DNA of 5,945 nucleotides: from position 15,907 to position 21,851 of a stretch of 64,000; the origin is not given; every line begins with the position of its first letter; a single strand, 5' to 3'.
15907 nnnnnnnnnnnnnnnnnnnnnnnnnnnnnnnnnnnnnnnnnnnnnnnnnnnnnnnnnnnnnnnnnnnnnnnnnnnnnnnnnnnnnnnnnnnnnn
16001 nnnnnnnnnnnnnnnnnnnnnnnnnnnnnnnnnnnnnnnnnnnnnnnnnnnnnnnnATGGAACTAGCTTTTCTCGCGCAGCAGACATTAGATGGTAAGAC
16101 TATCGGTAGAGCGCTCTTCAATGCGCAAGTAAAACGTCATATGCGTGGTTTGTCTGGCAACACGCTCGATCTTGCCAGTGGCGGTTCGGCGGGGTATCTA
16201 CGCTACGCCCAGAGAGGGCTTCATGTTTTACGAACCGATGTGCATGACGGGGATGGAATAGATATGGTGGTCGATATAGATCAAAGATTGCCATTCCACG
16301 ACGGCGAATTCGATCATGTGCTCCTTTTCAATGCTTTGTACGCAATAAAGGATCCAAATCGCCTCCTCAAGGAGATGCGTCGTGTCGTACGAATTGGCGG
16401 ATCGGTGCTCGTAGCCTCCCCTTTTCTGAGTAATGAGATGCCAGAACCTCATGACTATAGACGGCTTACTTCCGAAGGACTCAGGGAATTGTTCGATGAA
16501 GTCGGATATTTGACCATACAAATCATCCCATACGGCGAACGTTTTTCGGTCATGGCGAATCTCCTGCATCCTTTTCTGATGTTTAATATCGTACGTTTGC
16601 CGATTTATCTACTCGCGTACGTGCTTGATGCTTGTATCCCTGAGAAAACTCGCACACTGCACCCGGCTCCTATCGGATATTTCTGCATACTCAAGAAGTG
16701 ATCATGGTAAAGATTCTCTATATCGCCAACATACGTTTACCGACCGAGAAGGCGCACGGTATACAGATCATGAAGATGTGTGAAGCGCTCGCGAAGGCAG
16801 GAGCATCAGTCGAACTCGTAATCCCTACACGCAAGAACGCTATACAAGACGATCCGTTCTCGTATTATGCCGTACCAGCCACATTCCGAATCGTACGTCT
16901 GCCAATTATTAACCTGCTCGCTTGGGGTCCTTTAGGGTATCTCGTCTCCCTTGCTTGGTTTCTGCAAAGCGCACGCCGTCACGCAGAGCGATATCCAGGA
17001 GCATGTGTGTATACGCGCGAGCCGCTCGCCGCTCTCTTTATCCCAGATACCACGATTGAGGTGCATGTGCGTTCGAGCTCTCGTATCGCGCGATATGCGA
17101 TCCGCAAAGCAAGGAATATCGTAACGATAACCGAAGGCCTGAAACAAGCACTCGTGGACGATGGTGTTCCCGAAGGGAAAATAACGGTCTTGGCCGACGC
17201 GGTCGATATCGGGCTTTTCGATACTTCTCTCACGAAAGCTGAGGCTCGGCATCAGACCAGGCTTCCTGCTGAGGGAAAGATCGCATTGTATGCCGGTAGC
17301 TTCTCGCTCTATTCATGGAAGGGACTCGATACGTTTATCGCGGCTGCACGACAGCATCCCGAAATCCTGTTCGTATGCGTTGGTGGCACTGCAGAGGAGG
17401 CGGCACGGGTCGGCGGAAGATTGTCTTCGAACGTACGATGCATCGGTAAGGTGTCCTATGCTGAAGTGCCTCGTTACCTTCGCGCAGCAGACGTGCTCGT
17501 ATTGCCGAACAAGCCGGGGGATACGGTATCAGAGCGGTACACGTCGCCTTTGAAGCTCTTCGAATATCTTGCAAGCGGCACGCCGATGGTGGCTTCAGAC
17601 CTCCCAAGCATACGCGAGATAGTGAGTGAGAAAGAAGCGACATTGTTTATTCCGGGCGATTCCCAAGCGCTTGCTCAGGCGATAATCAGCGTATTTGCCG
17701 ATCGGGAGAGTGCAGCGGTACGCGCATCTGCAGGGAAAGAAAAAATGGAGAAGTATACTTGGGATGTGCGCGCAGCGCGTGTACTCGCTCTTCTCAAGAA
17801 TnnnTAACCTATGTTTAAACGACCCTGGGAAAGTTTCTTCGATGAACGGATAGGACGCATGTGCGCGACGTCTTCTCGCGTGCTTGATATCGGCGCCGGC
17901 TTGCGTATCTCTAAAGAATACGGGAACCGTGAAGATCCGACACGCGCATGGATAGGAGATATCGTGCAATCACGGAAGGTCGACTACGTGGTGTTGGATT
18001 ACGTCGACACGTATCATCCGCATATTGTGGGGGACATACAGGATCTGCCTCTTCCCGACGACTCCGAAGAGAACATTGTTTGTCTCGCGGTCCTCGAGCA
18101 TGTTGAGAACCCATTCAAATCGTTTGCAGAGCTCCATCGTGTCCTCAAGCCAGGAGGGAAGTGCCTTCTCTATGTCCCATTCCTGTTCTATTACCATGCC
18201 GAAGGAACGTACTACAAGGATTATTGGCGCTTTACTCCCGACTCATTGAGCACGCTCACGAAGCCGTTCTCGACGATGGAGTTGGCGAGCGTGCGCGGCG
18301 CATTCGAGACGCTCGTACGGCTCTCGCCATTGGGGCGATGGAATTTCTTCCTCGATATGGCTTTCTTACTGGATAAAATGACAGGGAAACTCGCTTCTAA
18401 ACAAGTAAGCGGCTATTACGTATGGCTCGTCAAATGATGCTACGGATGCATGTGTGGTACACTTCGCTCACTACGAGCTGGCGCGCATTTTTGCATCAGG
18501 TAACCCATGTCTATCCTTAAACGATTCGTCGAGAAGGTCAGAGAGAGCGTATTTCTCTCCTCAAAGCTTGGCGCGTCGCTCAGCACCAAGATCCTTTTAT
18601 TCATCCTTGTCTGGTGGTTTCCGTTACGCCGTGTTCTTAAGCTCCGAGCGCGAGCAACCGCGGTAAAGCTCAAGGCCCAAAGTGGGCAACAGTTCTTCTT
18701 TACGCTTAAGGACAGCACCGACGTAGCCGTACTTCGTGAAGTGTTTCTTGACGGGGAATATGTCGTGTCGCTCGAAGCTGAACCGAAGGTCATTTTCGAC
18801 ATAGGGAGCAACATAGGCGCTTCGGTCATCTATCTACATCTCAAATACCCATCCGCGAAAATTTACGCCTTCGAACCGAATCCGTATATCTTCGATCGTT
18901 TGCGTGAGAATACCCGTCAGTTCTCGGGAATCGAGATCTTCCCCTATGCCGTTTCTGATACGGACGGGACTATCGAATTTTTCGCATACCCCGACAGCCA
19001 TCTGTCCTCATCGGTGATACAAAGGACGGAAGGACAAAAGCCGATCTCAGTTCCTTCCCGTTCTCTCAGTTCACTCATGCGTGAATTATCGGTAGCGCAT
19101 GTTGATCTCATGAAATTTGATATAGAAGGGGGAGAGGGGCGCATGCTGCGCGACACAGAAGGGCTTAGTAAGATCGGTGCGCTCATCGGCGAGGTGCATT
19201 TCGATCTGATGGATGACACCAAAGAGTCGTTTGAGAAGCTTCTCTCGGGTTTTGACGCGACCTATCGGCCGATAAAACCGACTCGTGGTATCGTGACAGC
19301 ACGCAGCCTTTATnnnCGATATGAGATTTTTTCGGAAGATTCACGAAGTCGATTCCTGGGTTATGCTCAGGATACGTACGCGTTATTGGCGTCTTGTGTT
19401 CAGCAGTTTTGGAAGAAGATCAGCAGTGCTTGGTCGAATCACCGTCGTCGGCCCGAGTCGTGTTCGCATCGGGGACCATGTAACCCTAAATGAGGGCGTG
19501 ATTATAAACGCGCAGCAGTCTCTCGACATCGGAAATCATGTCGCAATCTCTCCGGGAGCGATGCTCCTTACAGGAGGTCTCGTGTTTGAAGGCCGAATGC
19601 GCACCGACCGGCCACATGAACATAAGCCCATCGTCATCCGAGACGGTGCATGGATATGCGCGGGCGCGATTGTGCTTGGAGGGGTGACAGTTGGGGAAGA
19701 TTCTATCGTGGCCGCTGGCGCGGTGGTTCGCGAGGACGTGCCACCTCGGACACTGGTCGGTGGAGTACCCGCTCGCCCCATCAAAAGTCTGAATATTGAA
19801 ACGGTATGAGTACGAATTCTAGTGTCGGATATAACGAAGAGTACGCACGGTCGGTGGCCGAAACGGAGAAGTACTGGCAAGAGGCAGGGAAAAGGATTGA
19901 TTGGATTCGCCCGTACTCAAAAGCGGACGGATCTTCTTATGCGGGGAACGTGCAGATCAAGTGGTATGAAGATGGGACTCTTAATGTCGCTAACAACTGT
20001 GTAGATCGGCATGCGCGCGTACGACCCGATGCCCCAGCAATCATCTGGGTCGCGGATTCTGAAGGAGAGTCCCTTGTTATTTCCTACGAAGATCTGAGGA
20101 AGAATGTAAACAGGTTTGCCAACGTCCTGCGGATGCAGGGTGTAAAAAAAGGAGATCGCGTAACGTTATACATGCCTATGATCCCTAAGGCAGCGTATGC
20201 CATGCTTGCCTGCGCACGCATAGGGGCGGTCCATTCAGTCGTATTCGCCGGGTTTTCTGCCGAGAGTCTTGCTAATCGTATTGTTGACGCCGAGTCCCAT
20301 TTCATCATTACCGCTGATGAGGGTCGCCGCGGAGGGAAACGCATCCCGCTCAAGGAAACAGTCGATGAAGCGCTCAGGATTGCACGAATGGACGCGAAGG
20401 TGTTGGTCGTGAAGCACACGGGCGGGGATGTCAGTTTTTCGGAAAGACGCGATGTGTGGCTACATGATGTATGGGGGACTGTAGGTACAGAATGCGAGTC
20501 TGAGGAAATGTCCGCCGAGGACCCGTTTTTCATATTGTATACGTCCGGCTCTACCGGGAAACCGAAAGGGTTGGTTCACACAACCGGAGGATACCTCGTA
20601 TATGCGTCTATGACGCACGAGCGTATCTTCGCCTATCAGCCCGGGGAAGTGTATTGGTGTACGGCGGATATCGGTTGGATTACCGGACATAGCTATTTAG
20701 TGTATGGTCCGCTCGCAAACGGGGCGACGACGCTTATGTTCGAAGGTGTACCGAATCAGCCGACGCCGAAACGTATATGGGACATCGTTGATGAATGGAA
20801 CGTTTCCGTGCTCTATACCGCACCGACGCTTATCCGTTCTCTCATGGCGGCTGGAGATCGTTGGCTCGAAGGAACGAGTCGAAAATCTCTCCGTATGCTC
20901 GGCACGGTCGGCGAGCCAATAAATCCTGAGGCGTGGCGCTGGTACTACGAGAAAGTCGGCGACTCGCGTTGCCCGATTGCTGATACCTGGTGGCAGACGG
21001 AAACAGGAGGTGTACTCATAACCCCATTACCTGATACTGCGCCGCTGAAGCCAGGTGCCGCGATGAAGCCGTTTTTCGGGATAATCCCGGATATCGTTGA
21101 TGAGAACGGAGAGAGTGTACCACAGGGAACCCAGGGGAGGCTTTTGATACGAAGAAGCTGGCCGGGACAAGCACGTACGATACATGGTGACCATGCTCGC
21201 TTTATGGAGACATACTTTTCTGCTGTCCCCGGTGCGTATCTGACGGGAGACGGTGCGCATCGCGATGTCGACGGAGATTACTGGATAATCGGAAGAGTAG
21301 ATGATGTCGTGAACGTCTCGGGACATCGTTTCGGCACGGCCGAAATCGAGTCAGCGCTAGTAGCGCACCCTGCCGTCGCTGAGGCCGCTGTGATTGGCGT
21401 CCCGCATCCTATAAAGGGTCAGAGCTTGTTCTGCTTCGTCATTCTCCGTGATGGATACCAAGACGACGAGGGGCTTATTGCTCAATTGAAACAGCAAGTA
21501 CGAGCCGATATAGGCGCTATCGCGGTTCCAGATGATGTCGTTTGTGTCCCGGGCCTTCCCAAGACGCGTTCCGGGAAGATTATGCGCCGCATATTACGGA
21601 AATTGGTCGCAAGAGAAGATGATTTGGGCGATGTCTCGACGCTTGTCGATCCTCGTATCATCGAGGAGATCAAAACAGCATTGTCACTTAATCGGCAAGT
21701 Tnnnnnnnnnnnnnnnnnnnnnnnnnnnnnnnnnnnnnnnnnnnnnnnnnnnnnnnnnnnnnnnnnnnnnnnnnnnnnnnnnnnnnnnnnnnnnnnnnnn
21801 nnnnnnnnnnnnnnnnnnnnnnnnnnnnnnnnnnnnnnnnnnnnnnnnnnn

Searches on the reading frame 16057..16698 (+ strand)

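Call 79: search_protein_families(library=pfam, proteins=[window:16057-16698:+], max_evalue=0.0001)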
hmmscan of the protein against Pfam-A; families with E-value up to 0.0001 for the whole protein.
window:16057-16698:+ (214 aa): 4 families
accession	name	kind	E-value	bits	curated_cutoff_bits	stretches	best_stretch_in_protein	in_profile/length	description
PF08241.18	Methyltransf_11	-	1e-10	42.5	21.2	1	56-118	20-94/95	Methyltransferase domain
PF13847.12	Methyltransf_31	-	8.5e-07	29.2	27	1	72-130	61-120/145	Methyltransferase domain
PF13649.12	Methyltransf_25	-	3.6e-06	28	27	1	69-115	49-97/97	Methyltransferase domain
PF01209.24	Ubie_methyltran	-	1.2e-05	25.3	20.1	1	68-119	100-151/233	ubiE/COQ5 methyltransferase family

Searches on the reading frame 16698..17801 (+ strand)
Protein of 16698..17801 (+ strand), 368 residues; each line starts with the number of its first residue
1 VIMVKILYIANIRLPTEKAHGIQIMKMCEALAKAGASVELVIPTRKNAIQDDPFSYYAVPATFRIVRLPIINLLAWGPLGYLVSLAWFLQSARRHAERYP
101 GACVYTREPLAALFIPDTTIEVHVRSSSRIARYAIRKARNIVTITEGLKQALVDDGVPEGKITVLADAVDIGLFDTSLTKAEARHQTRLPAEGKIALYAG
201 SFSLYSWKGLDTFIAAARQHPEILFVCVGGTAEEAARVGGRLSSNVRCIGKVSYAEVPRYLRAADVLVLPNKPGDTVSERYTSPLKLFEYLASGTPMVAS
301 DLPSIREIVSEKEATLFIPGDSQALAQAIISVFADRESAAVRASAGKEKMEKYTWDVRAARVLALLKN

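Call 79: search_protein_families(library=pfam, proteins=[window:16698-17801:+], max_evalue=0.0001)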
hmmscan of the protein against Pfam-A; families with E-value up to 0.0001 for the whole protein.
window:16698-17801:+ (368 aa): 5 families
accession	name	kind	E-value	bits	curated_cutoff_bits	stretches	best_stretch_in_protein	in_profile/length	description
PF13692.12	Glyco_trans_1_4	-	3.3e-22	79.7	27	1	194-335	2-142/142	Glycosyl transferases group 1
PF00534.26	Glycos_transf_1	-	3.1e-20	72.9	26.4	1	181-348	3-171/172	Glycosyl transferases group 1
PF13524.12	Glyco_trans_1_2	-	3.6e-12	46.9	25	1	213-363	5-143/144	Glycosyl transferase-like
PF13579.12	Glyco_trans_4_4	-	4.8e-08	33.9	29.7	0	23-109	6-80/158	Glycosyl transferase 4-like domain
PF13439.12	Glyco_transf_4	-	9.6e-07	29.4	28.5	1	24-171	8-168/170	Glycosyltransferase Family 4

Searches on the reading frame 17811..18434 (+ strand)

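Call 79: search_protein_families(library=pfam, proteins=[window:17811-18434:+], max_evalue=0.0001)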
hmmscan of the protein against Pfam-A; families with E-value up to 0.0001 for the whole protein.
window:17811-18434:+ (208 aa): 4 families
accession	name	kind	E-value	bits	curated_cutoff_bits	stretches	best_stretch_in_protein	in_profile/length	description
PF08241.18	Methyltransf_11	-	2.2e-12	47.9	21.2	1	72-119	47-94/95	Methyltransferase domain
PF13489.12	Methyltransf_23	-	1.5e-07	31.7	27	1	18-132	20-128/164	Methyltransferase domain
PF13649.12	Methyltransf_25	-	1.5e-06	29.2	27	1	72-116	51-97/97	Methyltransferase domain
PF13847.12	Methyltransf_31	-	5.2e-05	23.4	27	0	73-119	60-108/145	Methyltransferase domain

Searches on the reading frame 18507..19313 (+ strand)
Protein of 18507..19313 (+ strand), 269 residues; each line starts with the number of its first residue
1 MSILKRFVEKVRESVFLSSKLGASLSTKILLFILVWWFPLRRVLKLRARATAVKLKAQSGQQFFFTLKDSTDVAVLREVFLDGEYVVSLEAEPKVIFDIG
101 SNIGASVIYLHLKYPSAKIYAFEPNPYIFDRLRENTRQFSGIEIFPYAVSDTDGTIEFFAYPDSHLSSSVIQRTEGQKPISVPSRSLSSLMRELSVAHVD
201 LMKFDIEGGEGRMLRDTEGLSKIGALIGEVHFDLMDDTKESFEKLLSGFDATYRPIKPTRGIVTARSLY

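Call 79: search_protein_families(library=pfam, proteins=[window:18507-19313:+], max_evalue=0.0001)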
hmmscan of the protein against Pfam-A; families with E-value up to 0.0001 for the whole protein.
window:18507-19313:+ (269 aa): 1 family
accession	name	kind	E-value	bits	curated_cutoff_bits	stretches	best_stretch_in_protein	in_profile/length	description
PF05050.19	Methyltransf_21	-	3.3e-15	57.1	22.7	1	98-247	1-164/173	Methyltransferase FkbM domain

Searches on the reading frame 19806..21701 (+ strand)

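Call 79: search_protein_families(library=pfam, proteins=[window:19806-21701:+], max_evalue=0.0001)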
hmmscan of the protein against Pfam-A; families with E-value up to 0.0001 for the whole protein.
window:19806-21701:+ (632 aa): 3 families
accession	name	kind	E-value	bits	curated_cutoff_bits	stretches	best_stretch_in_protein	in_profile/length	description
PF00501.34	AMP-binding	-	1.3e-85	288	29.9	1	67-451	2-377/384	AMP-binding enzyme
PF13193.12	AMP-binding_C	-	5.3e-29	101.4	24.5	1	513-591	1-76/76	AMP-binding enzyme C-terminal domain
PF16177.11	ACAS_N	-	4.7e-14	52.4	27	1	9-65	1-55/55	Acetyl-coenzyme A synthetase N-terminus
